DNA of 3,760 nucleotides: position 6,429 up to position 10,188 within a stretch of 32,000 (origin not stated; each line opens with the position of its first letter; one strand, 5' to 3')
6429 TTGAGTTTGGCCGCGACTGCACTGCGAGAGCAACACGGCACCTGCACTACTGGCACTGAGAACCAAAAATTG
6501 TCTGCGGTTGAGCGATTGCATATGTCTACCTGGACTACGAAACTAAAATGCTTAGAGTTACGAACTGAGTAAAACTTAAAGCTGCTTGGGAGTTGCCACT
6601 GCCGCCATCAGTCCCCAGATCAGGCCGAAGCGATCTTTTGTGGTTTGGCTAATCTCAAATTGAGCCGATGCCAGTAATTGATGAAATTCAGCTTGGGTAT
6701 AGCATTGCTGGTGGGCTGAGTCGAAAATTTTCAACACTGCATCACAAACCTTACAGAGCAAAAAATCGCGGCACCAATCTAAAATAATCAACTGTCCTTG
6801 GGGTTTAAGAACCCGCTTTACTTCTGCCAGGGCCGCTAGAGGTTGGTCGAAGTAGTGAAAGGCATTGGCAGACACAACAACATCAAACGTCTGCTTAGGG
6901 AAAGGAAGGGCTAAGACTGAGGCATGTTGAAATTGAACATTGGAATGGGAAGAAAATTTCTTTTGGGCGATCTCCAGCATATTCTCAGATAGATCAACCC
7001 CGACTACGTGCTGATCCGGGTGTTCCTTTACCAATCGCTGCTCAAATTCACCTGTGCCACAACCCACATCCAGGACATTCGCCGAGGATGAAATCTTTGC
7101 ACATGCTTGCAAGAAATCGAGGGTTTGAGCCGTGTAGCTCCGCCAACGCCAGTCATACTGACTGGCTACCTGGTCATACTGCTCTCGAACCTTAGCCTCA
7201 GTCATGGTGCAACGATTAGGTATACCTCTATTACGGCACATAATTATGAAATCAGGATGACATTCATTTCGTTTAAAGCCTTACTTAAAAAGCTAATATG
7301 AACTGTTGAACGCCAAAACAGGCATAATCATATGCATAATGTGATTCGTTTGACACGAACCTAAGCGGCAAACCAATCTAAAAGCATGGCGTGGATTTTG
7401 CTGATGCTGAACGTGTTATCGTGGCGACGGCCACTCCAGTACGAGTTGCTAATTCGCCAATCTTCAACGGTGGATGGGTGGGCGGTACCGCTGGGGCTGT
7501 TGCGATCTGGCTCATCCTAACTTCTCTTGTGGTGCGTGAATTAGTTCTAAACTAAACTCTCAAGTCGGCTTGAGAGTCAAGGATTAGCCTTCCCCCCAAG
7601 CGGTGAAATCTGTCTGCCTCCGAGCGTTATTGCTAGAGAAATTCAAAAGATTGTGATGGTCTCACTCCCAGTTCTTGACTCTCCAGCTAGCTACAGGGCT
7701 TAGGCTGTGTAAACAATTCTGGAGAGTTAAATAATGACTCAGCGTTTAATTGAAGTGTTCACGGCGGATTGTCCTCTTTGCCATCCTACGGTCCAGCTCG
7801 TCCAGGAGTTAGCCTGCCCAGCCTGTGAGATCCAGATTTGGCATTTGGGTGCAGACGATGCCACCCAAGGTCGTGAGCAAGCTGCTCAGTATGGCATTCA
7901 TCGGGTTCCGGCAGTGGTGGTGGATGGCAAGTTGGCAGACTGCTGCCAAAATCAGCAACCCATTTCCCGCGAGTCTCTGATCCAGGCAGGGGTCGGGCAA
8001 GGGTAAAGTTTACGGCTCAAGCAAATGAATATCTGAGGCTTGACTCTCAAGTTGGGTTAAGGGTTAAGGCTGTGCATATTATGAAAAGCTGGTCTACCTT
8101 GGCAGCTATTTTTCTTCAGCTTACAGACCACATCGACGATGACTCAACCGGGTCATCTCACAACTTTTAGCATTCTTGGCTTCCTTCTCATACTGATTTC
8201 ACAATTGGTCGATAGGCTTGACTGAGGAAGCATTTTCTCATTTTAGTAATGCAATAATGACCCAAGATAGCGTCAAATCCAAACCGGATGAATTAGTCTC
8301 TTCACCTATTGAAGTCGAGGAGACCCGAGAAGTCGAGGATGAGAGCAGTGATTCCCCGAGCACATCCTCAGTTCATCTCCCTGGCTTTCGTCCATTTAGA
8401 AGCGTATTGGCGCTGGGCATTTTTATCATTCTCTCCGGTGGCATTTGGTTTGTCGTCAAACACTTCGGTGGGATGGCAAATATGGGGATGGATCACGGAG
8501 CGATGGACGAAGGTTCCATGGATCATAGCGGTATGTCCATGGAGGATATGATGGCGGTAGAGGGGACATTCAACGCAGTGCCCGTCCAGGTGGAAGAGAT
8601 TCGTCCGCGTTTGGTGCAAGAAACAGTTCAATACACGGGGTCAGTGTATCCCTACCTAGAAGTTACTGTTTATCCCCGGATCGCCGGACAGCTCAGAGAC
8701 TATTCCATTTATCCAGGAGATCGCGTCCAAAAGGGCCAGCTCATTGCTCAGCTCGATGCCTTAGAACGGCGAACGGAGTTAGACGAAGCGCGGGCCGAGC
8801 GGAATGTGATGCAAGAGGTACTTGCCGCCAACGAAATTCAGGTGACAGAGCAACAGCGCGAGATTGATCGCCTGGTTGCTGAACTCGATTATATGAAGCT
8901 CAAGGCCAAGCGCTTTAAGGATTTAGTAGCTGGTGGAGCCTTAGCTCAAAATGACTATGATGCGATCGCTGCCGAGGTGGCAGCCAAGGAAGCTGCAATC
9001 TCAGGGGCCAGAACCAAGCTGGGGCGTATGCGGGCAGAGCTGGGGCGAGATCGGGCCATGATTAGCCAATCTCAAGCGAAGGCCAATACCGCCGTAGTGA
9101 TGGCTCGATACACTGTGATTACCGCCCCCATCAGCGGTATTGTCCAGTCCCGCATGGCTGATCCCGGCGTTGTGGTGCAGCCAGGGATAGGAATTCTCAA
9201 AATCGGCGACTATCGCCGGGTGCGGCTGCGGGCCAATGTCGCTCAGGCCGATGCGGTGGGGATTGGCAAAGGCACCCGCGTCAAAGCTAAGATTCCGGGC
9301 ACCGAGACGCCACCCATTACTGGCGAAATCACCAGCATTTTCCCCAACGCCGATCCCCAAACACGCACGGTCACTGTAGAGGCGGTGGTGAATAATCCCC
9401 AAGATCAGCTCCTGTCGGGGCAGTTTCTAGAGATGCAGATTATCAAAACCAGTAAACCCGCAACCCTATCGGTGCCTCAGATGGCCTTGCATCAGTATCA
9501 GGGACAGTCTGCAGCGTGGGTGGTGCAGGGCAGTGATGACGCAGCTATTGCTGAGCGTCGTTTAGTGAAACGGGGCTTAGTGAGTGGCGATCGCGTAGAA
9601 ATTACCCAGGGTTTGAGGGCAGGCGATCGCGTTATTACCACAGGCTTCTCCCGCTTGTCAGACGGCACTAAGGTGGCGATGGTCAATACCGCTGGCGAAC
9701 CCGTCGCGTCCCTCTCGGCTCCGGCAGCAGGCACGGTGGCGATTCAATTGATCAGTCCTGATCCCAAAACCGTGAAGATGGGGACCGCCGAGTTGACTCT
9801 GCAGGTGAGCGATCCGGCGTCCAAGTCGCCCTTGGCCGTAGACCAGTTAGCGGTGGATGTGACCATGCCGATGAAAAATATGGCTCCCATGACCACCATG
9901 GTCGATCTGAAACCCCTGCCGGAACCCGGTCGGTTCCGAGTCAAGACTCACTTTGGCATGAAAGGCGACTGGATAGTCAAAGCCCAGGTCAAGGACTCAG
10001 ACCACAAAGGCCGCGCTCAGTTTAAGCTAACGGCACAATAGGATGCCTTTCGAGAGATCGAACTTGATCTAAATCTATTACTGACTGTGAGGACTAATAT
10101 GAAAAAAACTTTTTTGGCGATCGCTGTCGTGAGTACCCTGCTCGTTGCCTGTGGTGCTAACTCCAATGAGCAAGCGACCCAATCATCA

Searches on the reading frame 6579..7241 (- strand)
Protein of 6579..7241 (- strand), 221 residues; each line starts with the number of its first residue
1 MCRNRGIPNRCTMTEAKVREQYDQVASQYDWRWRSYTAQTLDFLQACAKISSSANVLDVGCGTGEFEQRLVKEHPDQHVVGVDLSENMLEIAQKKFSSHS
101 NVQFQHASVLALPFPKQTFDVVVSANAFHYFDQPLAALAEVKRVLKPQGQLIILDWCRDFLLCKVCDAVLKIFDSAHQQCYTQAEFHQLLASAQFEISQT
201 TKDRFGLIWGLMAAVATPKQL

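Call 22: search_protein_families(library=pfam, proteins=[window:6579-7241:-])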
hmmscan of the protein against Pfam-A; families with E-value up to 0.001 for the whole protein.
window:6579-7241:- (221 aa): 23 families
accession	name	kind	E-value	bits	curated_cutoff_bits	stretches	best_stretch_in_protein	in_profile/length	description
PF13649.12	Methyltransf_25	-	1.5e-29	102.9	27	1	56-149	1-97/97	Methyltransferase domain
PF08241.18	Methyltransf_11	-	2.7e-28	98.9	21.2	1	57-153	1-95/95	Methyltransferase domain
PF13847.12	Methyltransf_31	-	1.1e-27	96.9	27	1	51-193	2-144/145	Methyltransferase domain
PF13489.12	Methyltransf_23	-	2.1e-23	83.3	27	1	40-198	9-162/164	Methyltransferase domain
PF08242.18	Methyltransf_12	-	8.9e-23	81.3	30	1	57-151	1-98/98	Methyltransferase domain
PF01209.24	Ubie_methyltran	-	3.4e-21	76.1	20.1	1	13-158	4-156/233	ubiE/COQ5 methyltransferase family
PF05175.20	MTS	-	3.5e-10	40.2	23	1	50-154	30-139/170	Methyltransferase small domain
PF08003.17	Methyltransf_9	-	4e-09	36.3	23.8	1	53-153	116-217/315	Protein of unknown function (DUF1698)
PF02353.26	CMAS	-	5.2e-09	36.3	27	1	45-152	55-163/273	Mycolic acid cyclopropane synthetase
PF01728.25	FtsJ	-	1.6e-08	35.2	24.1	1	50-151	19-124/181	FtsJ-like methyltransferase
PF24675.1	NpmA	-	3.2e-08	33.6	60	1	52-113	23-90/214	16S rRNA (adenine(1408)-N(1))-methyltransferase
PF00891.24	Methyltransf_2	-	6.2e-08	32.7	22.3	1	42-162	53-173/210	O-methyltransferase domain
PF05401.17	NodS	-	1e-07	32.5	24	1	42-161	33-156/201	Nodulation protein S (NodS)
PF01739.24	CheR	-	4.1e-07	30.1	27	0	99-153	117-173/195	CheR methyltransferase, SAM binding domain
PF00398.26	RrnaAD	-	8.5e-07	28.8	24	1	48-119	26-99/263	Ribosomal RNA adenine dimethylase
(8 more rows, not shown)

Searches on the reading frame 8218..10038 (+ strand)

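Call 22: search_protein_families(library=pfam, proteins=[window:8218-10038:+])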
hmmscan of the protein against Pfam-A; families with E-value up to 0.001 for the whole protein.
window:8218-10038:+ (607 aa): 3 families
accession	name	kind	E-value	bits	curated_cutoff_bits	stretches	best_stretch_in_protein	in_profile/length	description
PF16576.10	HlyD_D23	-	1.9e-22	80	30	1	150-403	21-213/214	Barrel-sandwich domain of CusB or HlyD membrane-fusion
PF13437.12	HlyD_3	-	2.4e-18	67.3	22.2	1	300-401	1-106/106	HlyD family secretion protein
PF13115.11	YtkA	-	3.7e-14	53.6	25.9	1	505-589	5-84/85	YtkA-like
